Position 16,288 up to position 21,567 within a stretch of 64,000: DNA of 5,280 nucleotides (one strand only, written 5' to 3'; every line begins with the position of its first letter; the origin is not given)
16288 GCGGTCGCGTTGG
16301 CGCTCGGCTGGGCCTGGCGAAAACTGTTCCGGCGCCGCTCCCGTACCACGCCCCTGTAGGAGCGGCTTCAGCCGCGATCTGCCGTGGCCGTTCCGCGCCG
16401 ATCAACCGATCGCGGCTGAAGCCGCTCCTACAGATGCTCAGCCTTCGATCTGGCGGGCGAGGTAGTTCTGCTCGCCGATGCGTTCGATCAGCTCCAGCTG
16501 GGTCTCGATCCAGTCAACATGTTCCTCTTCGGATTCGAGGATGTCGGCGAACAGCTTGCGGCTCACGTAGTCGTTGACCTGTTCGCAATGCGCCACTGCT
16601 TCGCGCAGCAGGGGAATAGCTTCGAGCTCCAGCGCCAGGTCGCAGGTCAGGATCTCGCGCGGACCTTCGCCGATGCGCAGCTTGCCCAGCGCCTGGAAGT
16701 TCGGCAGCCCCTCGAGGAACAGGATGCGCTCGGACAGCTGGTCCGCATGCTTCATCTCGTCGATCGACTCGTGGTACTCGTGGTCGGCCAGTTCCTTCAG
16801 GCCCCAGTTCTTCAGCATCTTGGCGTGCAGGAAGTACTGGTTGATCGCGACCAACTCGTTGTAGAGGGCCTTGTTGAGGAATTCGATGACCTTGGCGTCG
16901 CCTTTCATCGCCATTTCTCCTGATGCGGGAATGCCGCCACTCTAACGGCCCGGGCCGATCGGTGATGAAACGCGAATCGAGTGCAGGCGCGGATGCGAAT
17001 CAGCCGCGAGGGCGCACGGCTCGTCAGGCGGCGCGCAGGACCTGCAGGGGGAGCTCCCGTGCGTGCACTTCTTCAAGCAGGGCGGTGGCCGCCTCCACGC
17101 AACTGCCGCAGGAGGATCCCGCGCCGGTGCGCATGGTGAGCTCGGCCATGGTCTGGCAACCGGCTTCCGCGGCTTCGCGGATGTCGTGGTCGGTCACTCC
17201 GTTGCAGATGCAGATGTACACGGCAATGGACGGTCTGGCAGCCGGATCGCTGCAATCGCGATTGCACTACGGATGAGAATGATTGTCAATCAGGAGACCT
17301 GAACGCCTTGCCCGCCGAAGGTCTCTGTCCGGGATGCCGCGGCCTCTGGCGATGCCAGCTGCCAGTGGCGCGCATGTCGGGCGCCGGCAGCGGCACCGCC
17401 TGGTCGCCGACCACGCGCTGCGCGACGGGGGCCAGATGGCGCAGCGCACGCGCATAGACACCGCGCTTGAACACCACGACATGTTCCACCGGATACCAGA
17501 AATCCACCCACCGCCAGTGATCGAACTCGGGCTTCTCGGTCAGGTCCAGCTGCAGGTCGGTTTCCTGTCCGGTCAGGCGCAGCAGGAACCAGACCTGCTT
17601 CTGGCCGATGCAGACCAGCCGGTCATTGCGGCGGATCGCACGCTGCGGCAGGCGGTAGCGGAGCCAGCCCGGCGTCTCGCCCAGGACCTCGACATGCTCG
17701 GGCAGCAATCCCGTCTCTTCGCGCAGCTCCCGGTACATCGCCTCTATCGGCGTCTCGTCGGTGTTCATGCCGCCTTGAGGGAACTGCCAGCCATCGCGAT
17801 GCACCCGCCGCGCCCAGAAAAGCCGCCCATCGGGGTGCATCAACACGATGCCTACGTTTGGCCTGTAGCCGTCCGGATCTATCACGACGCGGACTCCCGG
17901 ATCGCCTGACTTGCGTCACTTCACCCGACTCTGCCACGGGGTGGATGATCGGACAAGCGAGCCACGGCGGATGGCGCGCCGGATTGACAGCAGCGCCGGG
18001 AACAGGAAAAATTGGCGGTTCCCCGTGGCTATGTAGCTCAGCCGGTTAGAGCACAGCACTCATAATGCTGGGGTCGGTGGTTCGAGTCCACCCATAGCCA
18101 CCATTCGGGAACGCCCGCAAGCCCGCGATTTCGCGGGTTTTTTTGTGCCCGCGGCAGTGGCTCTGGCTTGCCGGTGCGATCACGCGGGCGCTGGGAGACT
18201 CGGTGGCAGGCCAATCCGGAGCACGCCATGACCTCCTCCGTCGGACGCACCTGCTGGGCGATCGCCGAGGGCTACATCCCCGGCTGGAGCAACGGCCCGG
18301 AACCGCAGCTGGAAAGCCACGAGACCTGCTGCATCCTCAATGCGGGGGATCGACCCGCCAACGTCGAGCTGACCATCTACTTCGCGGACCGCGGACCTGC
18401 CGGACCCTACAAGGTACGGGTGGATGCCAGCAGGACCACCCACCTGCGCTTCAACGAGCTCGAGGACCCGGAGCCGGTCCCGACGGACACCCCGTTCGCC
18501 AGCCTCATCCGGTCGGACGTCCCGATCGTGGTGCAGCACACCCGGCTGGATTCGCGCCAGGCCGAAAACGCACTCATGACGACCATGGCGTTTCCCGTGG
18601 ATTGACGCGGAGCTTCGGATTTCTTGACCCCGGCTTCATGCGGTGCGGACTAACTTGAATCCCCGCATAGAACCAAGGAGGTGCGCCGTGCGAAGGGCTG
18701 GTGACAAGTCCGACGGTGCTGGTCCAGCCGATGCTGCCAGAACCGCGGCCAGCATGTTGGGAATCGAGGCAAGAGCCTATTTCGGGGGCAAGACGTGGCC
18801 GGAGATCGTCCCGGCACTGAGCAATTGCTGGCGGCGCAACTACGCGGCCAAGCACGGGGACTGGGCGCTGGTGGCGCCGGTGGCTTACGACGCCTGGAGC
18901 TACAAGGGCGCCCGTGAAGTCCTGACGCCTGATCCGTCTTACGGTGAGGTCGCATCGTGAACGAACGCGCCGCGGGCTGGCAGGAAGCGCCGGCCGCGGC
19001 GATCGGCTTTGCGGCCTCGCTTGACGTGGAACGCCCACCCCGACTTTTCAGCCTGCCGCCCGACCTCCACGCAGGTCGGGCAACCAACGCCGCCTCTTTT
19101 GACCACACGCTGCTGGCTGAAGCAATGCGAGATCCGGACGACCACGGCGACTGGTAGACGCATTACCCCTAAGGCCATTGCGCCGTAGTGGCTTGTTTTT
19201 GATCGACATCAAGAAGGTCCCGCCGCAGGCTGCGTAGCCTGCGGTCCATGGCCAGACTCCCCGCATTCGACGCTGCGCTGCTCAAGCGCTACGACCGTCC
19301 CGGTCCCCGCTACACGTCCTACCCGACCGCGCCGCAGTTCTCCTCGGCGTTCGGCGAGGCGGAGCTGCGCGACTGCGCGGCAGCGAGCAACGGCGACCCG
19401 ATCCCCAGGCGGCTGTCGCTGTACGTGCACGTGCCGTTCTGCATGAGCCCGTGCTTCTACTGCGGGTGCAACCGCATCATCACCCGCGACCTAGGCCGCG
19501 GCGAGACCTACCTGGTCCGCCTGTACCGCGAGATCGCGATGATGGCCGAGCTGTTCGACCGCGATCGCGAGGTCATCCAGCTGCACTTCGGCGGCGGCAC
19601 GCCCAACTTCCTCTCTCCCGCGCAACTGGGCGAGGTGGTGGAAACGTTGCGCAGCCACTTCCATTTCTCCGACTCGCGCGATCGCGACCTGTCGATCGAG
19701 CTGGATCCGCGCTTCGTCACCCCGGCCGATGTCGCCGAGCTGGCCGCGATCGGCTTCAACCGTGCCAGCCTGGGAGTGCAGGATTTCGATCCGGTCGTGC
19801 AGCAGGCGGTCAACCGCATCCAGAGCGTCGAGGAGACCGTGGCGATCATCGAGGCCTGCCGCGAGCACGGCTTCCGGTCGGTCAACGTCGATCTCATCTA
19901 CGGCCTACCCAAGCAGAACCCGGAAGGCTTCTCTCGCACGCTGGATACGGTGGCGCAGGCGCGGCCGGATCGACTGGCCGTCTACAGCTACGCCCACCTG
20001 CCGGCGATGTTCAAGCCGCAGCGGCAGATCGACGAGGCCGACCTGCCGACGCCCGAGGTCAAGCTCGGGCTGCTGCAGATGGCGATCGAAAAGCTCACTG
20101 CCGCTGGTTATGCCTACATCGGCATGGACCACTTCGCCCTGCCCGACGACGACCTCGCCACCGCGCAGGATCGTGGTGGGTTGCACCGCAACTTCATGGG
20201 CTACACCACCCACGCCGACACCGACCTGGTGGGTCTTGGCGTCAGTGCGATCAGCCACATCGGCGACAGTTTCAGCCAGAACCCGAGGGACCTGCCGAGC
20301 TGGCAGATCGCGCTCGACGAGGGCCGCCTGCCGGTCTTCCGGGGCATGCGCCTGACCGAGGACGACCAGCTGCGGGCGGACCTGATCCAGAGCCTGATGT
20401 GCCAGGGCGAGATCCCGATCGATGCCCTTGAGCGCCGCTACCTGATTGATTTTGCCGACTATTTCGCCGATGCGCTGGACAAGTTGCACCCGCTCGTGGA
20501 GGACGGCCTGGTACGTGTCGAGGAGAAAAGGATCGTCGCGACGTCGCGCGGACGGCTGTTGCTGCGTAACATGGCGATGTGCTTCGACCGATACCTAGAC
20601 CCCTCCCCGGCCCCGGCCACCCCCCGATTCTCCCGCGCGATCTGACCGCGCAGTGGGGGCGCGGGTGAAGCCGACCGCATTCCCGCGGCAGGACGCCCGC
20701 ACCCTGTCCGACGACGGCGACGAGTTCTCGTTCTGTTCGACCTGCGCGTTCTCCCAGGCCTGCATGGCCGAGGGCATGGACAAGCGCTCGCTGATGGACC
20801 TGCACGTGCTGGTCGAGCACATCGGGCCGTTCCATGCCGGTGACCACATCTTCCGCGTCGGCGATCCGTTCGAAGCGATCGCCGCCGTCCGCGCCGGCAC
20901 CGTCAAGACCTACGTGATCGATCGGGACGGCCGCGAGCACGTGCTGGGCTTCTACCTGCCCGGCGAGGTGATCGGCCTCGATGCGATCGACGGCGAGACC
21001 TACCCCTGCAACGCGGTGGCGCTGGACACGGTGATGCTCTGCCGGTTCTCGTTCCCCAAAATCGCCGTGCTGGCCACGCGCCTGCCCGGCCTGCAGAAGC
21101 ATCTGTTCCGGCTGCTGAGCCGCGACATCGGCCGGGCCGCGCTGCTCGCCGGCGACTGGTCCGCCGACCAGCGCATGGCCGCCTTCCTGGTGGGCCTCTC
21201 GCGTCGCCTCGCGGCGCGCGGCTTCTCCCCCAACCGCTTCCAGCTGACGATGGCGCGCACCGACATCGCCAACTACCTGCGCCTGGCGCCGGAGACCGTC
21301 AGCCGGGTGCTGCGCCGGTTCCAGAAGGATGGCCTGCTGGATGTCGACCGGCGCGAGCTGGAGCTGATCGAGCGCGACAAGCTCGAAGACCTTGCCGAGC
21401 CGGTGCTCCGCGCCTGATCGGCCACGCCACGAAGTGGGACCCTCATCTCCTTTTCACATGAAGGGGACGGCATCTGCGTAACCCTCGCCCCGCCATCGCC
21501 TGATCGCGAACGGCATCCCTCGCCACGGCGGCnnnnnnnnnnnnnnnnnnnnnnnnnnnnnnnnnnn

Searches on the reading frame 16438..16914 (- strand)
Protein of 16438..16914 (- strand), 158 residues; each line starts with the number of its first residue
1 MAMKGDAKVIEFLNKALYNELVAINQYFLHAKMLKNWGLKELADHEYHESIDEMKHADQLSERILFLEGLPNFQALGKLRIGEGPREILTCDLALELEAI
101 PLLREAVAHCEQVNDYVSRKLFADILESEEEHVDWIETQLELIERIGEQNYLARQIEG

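Call 18: search_protein_families(library=pfam, proteins=[window:16438-16914:-], max_evalue=0.001)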
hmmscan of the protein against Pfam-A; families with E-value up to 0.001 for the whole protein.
window:16438-16914:- (158 aa): 1 family
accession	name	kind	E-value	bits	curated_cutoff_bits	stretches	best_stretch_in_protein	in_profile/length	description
PF00210.30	Ferritin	-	1.5e-36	125.8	24.5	1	10-146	1-142/142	Ferritin-like domain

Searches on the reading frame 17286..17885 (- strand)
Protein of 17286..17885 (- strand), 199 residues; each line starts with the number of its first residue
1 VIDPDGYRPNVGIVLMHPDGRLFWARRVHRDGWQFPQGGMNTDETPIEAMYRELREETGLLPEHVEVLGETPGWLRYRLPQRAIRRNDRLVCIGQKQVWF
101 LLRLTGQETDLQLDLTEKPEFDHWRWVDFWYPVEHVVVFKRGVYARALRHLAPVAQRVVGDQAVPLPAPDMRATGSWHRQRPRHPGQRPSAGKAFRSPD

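Call 18: search_protein_families(library=pfam, proteins=[window:17286-17885:-], max_evalue=0.001)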
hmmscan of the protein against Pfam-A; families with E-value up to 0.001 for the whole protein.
window:17286-17885:- (199 aa): 1 family
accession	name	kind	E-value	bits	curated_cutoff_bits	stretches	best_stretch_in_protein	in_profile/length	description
PF00293.34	NUDIX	-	7.1e-23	81.5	21.1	1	7-129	2-115/134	NUDIX domain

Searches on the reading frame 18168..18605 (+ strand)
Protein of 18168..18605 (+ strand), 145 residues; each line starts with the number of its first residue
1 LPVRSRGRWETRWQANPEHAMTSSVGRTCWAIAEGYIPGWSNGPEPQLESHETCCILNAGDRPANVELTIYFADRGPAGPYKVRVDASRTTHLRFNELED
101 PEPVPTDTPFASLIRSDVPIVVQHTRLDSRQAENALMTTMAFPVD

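Call 18: search_protein_families(library=pfam, proteins=[window:18168-18605:+], max_evalue=0.001)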
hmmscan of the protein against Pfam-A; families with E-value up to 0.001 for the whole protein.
window:18168-18605:+ (145 aa): 1 family
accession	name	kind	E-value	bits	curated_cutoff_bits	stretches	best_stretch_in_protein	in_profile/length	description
PF07100.16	ASRT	-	8.8e-55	184.2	25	1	25-143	1-119/119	Anabaena sensory rhodopsin transducer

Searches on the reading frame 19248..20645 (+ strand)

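Call 18: search_protein_families(library=pfam, proteins=[window:19248-20645:+], max_evalue=0.001)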
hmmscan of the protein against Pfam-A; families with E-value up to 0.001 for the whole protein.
window:19248-20645:+ (465 aa): 2 families
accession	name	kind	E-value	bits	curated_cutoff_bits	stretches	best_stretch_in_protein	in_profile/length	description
PF04055.27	Radical_SAM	-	9.1e-24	84.9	29.5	1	59-234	1-165/166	Radical SAM superfamily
PF06969.22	HemN_C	-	8.7e-11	42.2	24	1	369-438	1-67/67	HemN C-terminal domain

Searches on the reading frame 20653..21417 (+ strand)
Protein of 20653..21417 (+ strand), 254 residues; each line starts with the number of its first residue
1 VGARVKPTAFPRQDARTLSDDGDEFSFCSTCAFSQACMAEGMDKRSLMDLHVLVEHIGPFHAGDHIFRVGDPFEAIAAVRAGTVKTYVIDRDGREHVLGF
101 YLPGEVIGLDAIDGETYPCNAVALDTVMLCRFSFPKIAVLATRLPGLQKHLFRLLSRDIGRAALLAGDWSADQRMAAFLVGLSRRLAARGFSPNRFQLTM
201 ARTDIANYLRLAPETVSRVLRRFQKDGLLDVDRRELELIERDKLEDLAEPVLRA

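Call 18: search_protein_families(library=pfam, proteins=[window:20653-21417:+], max_evalue=0.001)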
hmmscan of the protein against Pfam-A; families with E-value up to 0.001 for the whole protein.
window:20653-21417:+ (254 aa): 3 families
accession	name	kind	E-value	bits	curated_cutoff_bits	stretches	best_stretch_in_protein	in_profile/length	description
PF13545.12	HTH_Crp_2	-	1.3e-16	60.8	27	1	173-247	1-70/70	Crp-like helix-turn-helix domain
PF00027.35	cNMP_binding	-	4e-15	56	27.5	1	60-133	4-78/89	Cyclic nucleotide-binding domain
PF00325.26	Crp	-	8.5e-11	41.8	21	1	198-229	1-32/32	Bacterial regulatory proteins, crp family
